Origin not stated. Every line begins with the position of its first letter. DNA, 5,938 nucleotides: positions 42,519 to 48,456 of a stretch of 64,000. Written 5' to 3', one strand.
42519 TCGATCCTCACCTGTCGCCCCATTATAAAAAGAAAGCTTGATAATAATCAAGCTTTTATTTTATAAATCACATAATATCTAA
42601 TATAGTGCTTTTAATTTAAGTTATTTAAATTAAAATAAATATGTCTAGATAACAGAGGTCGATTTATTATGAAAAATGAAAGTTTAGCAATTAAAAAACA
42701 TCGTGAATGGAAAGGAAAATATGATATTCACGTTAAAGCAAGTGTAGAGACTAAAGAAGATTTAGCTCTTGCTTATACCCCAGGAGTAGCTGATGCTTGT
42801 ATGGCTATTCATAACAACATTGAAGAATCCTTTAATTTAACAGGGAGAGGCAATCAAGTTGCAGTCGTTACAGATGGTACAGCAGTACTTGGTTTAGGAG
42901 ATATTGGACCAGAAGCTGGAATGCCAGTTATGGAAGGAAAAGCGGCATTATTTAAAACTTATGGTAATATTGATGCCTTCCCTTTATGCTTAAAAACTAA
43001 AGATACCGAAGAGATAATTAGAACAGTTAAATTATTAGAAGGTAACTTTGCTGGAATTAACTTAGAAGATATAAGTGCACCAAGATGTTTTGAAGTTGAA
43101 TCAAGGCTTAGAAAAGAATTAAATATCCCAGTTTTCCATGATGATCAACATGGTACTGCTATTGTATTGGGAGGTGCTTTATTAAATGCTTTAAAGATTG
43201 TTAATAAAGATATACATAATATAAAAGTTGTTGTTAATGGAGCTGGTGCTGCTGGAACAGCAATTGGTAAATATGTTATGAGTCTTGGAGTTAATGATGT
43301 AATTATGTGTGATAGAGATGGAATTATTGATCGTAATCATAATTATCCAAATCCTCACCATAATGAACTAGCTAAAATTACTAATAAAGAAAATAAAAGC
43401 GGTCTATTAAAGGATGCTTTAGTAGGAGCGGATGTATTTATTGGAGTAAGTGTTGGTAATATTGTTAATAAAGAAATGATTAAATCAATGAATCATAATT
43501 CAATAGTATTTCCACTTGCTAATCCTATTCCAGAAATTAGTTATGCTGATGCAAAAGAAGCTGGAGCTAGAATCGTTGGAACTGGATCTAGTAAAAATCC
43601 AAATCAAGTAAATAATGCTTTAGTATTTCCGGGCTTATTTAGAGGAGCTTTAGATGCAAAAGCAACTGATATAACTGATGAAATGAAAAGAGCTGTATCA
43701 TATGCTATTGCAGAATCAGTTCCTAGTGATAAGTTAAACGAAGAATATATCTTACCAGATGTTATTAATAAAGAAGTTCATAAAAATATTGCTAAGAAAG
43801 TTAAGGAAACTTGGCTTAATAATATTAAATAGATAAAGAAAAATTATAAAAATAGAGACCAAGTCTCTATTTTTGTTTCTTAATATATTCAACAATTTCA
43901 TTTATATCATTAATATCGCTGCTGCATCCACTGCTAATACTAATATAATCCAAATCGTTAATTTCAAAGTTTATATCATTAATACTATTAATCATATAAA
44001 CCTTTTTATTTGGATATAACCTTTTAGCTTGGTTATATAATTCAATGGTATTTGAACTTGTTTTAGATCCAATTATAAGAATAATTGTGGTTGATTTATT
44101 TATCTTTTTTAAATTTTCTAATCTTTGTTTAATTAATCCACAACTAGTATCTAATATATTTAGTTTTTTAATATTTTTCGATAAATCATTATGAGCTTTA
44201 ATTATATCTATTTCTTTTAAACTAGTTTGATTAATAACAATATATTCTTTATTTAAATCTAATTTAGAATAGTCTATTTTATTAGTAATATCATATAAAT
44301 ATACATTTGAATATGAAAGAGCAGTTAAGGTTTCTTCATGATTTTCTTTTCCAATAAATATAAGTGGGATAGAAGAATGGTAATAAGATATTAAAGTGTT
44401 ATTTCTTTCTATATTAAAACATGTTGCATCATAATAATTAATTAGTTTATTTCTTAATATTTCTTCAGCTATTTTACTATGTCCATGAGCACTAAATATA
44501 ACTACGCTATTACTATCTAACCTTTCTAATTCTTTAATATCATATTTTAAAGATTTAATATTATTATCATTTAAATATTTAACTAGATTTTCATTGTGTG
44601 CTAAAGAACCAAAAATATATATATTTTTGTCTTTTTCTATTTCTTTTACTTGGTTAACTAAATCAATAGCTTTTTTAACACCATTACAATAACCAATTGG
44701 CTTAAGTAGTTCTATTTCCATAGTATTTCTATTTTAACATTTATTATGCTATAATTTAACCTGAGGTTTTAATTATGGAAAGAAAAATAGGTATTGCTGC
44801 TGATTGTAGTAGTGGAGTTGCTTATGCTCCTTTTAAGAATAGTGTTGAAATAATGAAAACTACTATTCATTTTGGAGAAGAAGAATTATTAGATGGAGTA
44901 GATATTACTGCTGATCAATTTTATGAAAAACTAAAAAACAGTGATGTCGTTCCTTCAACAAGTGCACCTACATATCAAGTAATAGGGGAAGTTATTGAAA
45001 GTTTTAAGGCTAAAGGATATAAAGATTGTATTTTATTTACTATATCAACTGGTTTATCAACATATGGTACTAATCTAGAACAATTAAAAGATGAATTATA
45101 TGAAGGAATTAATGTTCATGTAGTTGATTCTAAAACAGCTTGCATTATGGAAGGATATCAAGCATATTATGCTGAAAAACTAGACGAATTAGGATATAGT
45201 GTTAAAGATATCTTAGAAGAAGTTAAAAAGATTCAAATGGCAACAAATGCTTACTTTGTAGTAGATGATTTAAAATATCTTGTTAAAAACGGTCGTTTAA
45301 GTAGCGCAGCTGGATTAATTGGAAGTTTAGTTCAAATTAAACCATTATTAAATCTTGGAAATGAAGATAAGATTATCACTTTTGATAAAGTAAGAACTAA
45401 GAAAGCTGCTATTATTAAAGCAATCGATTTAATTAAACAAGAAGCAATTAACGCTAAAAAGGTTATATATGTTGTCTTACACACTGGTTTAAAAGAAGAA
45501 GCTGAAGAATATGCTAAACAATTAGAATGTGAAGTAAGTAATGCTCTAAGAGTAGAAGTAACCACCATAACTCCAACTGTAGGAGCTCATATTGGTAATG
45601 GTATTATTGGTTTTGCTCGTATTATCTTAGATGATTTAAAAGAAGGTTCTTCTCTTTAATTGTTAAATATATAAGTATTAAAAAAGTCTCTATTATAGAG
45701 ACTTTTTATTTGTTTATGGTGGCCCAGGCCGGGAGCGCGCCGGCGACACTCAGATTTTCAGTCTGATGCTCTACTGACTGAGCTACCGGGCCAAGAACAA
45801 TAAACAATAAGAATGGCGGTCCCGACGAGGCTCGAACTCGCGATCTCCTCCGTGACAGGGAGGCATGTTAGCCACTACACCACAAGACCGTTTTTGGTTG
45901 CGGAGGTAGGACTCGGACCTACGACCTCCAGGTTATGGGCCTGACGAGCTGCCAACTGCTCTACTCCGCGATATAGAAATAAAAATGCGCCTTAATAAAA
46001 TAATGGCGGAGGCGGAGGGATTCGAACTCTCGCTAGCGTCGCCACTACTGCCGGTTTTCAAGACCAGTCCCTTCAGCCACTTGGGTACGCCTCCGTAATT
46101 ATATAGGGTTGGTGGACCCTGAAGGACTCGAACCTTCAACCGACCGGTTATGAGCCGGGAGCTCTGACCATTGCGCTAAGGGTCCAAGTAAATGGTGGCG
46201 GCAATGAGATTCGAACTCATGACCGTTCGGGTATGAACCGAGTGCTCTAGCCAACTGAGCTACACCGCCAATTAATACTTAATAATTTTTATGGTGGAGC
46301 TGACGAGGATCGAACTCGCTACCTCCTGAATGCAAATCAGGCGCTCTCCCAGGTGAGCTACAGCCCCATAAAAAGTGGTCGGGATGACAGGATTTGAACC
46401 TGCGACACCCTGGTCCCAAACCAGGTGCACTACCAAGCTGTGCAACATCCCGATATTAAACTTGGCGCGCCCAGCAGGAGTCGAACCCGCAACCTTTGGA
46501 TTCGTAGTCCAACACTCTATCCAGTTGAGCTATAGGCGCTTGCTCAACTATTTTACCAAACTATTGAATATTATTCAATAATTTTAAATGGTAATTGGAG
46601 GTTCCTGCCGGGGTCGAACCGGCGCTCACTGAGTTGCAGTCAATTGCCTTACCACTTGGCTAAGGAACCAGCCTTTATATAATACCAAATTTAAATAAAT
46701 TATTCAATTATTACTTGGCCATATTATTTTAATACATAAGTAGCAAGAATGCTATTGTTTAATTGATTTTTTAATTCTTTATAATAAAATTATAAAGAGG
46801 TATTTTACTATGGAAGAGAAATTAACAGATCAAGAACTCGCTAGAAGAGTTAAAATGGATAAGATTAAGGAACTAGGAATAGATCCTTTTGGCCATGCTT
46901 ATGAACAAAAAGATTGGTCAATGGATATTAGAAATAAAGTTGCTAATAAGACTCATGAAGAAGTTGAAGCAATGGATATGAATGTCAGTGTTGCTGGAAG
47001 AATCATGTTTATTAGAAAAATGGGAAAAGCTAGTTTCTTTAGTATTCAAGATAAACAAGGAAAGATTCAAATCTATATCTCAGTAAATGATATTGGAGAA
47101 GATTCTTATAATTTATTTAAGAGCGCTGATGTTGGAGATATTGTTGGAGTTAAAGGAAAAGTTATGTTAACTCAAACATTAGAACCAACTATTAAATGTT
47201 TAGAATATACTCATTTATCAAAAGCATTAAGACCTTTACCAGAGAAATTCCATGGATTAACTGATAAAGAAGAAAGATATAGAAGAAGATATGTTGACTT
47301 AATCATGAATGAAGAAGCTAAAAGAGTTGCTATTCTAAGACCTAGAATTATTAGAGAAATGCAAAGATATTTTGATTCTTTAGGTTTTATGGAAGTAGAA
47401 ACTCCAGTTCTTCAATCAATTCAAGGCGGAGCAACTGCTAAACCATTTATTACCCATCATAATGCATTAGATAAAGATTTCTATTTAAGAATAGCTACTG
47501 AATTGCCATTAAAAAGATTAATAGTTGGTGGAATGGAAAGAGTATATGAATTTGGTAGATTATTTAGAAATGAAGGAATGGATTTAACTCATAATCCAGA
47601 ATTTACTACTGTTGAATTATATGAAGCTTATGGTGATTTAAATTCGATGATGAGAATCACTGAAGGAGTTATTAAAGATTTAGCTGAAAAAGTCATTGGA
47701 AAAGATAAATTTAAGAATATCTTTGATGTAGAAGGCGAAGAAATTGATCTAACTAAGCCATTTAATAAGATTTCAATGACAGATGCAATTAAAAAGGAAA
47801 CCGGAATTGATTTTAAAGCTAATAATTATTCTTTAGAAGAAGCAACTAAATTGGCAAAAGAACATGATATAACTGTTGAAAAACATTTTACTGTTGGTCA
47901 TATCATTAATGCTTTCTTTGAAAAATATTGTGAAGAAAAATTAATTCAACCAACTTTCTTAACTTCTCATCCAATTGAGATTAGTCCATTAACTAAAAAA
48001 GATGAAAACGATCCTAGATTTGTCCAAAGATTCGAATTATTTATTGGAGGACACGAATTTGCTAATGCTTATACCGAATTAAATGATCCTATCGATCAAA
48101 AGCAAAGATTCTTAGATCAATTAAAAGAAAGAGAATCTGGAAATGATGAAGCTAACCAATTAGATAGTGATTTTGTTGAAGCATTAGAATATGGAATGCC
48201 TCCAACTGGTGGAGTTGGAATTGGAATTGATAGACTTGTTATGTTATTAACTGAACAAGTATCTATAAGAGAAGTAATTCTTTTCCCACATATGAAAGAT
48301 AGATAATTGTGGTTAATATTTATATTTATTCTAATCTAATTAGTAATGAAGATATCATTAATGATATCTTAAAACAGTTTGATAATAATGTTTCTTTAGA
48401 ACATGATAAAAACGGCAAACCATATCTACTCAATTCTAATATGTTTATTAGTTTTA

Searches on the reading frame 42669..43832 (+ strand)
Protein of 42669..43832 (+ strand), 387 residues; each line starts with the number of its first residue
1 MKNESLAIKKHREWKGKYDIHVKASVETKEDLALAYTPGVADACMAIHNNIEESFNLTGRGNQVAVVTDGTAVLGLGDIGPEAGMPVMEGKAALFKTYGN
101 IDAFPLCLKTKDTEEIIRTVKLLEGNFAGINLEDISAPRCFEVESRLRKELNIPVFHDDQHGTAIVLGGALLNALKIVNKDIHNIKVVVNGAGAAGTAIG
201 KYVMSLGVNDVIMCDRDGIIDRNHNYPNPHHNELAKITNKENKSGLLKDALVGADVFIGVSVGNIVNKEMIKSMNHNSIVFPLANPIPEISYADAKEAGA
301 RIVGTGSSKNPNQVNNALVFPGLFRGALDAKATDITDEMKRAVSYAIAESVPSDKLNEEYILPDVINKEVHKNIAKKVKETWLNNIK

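Call 68: search_protein_families(library=pfam, proteins=[window:42669-43832:+], max_evalue=0.00001)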
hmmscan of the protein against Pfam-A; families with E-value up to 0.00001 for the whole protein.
window:42669-43832:+ (387 aa): 2 families
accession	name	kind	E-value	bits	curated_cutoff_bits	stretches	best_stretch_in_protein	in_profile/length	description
PF00390.24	malic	-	3.6e-30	105.6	23.1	1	20-148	6-182/182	Malic enzyme, N-terminal domain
PF03949.21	Malic_M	-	3.3e-24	86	23.5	1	162-380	3-255/258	Malic enzyme, NAD binding domain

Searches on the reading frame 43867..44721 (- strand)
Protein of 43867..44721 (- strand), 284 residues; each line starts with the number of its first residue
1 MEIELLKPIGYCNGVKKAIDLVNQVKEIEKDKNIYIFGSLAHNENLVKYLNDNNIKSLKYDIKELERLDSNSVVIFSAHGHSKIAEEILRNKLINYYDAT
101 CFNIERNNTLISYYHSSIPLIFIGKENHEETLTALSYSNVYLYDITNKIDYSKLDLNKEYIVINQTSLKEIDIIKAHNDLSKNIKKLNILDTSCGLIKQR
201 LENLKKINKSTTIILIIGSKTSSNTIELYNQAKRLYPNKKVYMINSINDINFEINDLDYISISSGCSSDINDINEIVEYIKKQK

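Call 69: search_protein_families(library=pfam, proteins=[window:43867-44721:-], max_evalue=0.001)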
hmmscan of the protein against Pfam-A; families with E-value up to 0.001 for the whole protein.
window:43867-44721:- (284 aa): 1 family
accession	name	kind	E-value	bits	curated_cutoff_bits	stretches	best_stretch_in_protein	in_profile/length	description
PF02401.23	LYTB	-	1.6e-49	169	24.5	1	3-281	1-267/267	LytB protein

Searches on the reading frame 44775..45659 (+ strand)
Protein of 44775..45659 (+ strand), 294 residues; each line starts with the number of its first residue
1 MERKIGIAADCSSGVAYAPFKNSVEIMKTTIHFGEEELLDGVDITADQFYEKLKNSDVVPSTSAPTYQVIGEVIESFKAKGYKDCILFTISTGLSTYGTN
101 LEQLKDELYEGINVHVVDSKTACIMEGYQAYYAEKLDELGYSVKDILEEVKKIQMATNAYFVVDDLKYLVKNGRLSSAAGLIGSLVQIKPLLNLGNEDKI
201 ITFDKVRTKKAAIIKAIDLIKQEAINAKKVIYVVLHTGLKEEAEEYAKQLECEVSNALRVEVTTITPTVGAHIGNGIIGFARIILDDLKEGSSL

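Call 69: search_protein_families(library=pfam, proteins=[window:44775-45659:+], max_evalue=0.001)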
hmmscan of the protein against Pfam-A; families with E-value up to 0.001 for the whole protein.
window:44775-45659:+ (294 aa): 1 family
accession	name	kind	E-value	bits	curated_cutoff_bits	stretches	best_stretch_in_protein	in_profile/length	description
PF02645.21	DegV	-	3e-64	217.5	27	1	4-281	1-276/280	Uncharacterised protein, DegV family COG1307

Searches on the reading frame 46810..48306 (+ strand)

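Call 68: search_protein_families(library=pfam, proteins=[window:46810-48306:+], max_evalue=0.00001)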
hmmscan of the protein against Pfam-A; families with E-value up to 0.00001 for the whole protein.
window:46810-48306:+ (498 aa): 3 families
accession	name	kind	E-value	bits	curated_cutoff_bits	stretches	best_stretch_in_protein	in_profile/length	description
PF00152.25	tRNA-synt_2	-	5.4e-91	305.3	25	1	153-496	2-308/308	tRNA synthetases class II (D, K and N)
PF01336.31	tRNA_anti-codon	-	2.1e-15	56.9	27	1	59-134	1-73/75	OB-fold nucleic acid binding domain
PF01409.25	tRNA-synt_2d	-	4e-07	30.2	19.8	0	245-302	105-161/246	tRNA synthetases class II core domain (F)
